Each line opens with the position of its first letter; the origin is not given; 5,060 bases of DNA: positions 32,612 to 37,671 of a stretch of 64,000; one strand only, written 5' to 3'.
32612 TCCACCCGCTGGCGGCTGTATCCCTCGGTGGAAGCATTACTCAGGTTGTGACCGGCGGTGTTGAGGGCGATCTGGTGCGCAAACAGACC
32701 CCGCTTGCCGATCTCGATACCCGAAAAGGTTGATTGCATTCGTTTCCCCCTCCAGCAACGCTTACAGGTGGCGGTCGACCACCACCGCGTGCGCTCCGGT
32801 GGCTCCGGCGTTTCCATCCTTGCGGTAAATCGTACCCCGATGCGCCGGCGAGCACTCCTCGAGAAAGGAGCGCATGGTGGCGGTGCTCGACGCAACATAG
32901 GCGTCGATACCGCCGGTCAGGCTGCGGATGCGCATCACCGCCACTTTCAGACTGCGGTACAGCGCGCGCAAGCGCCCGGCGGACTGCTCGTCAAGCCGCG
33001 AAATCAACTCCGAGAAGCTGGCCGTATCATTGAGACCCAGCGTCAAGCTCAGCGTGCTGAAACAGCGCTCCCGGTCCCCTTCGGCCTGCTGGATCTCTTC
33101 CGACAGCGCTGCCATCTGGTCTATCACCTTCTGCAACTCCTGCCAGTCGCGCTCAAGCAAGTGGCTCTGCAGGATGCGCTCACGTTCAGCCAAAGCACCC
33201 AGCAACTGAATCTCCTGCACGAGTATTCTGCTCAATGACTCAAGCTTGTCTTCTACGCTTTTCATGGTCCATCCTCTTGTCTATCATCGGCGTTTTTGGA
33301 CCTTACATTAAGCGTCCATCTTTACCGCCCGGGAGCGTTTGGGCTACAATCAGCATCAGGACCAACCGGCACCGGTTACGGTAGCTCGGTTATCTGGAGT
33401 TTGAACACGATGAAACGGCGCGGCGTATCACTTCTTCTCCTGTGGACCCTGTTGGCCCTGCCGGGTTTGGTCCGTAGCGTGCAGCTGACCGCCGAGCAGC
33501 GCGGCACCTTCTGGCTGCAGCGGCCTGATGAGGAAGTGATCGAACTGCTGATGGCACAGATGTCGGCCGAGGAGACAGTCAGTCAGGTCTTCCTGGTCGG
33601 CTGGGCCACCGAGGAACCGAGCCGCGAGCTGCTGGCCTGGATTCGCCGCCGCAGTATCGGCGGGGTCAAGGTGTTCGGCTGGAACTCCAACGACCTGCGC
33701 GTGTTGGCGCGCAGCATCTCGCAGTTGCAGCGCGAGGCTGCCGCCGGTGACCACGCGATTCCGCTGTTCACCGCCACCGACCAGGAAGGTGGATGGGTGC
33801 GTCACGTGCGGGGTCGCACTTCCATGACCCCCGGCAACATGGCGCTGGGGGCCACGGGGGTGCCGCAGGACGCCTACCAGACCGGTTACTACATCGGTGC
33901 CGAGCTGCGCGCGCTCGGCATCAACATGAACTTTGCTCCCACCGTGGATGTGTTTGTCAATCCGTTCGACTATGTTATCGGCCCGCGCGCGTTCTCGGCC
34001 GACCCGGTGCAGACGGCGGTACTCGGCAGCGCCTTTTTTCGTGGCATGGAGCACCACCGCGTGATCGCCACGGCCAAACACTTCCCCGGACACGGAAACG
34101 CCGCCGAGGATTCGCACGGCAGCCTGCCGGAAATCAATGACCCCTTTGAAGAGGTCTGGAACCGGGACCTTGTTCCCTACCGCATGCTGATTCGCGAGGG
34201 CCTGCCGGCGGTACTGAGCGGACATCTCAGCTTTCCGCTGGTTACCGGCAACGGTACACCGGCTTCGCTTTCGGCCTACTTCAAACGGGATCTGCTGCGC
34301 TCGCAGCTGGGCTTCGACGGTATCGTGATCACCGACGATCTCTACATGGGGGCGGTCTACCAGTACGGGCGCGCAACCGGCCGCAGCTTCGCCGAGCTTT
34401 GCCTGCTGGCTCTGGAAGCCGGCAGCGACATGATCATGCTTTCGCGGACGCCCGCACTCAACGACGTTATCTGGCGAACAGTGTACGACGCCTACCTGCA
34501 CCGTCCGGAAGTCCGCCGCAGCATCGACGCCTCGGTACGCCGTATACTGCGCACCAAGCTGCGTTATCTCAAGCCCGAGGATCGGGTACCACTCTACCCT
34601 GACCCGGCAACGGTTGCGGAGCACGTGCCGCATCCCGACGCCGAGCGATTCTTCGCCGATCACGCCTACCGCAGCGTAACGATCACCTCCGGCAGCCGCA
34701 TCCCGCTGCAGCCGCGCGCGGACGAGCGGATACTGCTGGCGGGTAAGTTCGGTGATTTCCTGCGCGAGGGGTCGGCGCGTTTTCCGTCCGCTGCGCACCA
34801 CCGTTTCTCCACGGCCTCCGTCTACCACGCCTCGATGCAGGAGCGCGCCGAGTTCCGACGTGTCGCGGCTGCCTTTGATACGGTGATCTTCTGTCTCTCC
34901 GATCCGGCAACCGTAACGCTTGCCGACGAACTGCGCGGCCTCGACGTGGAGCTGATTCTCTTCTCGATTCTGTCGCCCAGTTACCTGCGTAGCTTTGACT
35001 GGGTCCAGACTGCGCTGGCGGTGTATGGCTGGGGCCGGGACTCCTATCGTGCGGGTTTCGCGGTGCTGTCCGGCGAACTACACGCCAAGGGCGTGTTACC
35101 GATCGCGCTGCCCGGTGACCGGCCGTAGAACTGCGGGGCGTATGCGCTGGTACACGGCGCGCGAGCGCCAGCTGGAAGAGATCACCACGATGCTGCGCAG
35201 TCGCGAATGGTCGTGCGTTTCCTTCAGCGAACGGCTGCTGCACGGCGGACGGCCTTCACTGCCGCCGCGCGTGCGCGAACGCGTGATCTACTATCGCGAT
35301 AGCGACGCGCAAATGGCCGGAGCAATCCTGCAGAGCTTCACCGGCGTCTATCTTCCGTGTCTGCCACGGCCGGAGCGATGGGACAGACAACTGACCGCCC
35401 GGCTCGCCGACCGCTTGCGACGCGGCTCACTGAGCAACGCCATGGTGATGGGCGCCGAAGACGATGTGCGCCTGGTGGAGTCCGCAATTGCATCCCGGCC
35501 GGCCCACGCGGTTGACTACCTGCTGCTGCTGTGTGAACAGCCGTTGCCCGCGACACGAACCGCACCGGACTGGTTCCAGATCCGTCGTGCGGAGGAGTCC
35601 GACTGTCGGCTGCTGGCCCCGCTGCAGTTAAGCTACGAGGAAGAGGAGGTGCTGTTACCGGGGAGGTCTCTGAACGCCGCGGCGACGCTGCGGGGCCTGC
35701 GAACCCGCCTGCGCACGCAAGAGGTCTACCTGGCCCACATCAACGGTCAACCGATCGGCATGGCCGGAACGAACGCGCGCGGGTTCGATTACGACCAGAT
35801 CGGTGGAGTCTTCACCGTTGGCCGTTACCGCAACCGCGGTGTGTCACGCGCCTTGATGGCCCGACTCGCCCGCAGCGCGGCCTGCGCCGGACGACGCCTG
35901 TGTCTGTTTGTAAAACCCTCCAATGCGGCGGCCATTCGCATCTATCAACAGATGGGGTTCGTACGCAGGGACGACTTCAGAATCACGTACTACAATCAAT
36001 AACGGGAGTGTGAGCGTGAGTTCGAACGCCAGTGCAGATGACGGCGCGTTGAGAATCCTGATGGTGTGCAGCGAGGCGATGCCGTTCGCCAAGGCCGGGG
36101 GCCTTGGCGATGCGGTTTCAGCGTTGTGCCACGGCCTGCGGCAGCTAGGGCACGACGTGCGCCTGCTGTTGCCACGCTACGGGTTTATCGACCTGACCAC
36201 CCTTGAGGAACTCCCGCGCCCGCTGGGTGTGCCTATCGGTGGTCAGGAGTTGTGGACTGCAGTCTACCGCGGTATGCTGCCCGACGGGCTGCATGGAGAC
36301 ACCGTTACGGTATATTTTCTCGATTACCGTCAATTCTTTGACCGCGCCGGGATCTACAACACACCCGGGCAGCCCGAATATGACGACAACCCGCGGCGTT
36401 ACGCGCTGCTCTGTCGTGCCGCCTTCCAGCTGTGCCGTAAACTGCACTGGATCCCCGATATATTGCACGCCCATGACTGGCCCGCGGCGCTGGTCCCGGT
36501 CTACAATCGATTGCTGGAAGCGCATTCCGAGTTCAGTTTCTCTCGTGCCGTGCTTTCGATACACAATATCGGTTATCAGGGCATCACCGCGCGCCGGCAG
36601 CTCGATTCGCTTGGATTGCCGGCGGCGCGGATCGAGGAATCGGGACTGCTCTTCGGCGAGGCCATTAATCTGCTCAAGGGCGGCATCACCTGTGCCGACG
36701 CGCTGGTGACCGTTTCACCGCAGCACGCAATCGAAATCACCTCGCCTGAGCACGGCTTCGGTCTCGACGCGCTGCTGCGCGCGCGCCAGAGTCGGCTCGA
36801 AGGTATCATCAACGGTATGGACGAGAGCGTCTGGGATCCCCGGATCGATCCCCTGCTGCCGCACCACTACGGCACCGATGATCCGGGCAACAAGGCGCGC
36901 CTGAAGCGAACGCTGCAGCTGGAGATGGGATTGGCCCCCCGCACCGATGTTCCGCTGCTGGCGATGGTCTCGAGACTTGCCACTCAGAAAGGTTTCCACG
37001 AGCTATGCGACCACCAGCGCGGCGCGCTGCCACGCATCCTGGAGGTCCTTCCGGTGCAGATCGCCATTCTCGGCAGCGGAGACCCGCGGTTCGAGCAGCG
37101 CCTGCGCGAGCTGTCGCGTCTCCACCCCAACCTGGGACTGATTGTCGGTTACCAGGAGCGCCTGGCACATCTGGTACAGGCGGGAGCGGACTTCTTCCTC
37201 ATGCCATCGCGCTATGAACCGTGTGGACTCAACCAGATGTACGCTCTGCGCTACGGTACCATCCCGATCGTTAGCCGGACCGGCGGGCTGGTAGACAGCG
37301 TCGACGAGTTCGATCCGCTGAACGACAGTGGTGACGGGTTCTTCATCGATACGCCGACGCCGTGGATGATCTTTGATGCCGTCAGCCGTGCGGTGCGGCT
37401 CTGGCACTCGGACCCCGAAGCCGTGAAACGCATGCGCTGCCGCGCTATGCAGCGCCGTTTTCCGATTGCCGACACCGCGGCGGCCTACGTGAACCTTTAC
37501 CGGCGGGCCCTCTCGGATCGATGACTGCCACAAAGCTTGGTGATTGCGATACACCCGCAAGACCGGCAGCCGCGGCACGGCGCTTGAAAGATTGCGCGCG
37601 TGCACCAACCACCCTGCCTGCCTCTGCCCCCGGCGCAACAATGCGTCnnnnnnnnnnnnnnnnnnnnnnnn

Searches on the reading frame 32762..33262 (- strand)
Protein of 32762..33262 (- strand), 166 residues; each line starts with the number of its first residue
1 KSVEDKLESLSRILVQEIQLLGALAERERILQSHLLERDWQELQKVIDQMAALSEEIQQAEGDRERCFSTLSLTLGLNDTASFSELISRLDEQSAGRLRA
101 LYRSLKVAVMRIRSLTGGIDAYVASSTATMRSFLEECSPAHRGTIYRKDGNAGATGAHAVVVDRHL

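Call 14: search_protein_families(library=pfam, proteins=[window:32762-33262:-], max_evalue=0.01)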
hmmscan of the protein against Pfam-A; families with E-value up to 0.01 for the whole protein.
window:32762-33262:- (166 aa): 2 families
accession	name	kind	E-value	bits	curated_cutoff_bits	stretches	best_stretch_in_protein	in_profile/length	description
PF05130.17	FlgN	-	5e-13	50.1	30.5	1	8-152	4-145/147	FlgN protein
PF00435.27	Spectrin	-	0.006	17.5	29.9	1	21-73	14-65/105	Spectrin repeat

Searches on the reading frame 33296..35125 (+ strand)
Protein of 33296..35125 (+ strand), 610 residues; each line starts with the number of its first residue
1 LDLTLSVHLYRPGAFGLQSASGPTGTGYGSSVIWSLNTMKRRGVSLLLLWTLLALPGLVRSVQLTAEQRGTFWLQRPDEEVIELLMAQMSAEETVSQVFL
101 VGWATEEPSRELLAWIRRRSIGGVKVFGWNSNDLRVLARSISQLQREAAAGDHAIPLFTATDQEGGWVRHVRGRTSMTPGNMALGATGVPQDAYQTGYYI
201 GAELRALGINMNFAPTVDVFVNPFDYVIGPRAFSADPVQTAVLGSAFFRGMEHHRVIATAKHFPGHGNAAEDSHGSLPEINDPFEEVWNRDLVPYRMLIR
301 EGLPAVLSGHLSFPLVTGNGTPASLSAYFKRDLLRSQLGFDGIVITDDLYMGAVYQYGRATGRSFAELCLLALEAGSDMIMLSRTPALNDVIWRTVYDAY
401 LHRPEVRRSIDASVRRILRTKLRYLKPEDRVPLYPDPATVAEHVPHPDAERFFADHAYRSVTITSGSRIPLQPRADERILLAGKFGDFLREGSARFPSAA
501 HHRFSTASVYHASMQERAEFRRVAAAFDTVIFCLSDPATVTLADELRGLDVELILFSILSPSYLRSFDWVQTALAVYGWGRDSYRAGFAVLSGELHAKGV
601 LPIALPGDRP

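Call 61: search_protein_families(library=pfam, proteins=[window:33296-35125:+], max_evalue=0.001)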
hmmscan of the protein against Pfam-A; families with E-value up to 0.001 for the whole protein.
window:33296-35125:+ (610 aa): 1 family
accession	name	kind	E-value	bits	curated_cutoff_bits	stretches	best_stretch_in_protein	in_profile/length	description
PF00933.27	Glyco_hydro_3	-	3.1e-70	237.6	27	1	83-419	8-315/316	Glycosyl hydrolase family 3 N terminal domain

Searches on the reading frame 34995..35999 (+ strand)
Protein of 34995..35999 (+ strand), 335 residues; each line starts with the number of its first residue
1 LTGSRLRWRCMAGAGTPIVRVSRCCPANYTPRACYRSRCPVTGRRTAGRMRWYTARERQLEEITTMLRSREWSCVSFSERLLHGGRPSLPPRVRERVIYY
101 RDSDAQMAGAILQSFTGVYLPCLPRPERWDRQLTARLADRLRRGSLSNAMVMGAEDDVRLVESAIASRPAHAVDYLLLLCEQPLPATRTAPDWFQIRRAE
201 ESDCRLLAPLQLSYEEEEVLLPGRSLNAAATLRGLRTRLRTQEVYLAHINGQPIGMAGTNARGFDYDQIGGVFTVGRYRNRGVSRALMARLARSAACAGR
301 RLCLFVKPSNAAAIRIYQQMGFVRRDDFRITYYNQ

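Call 61: search_protein_families(library=pfam, proteins=[window:34995-35999:+], max_evalue=0.001)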
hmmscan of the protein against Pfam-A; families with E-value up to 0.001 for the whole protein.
window:34995-35999:+ (335 aa): 5 families
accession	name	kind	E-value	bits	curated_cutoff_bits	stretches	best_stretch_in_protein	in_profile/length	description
PF00583.31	Acetyltransf_1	-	2.8e-11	44.2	20.7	1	241-322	32-116/116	Acetyltransferase (GNAT) family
PF13508.13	Acetyltransf_7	-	5.7e-10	39.9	27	1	242-323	3-83/84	Acetyltransferase (GNAT) domain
PF13673.13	Acetyltransf_10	-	6.3e-09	36.3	23.6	1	216-325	7-110/128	Acetyltransferase (GNAT) domain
PF08445.16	FR47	-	8.4e-07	29.3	22.1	1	267-325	22-80/86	FR47-like protein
PF13527.13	Acetyltransf_9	-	0.00029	21.3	25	1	263-322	69-124/127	Acetyltransferase (GNAT) domain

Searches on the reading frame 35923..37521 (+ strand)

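Call 61: search_protein_families(library=pfam, proteins=[window:35923-37521:+], max_evalue=0.001)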
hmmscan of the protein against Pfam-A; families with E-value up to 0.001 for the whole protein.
window:35923-37521:+ (533 aa): 5 families
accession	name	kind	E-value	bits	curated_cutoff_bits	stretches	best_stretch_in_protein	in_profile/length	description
PF08323.17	Glyco_transf_5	-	1.2e-68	231.8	22.7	1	44-286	1-238/239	Starch synthase catalytic domain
PF00534.26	Glycos_transf_1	-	1.1e-12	48.3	26.4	1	340-508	12-169/172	Glycosyl transferases group 1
PF13692.12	Glyco_trans_1_4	-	3e-09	37.7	27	1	344-483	2-132/142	Glycosyl transferases group 1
PF13439.12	Glyco_transf_4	-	5.5e-07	30.2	28.5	0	124-267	18-143/170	Glycosyltransferase Family 4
PF13579.12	Glyco_trans_4_4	-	1.8e-05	25.6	29.7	1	59-268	1-138/158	Glycosyl transferase 4-like domain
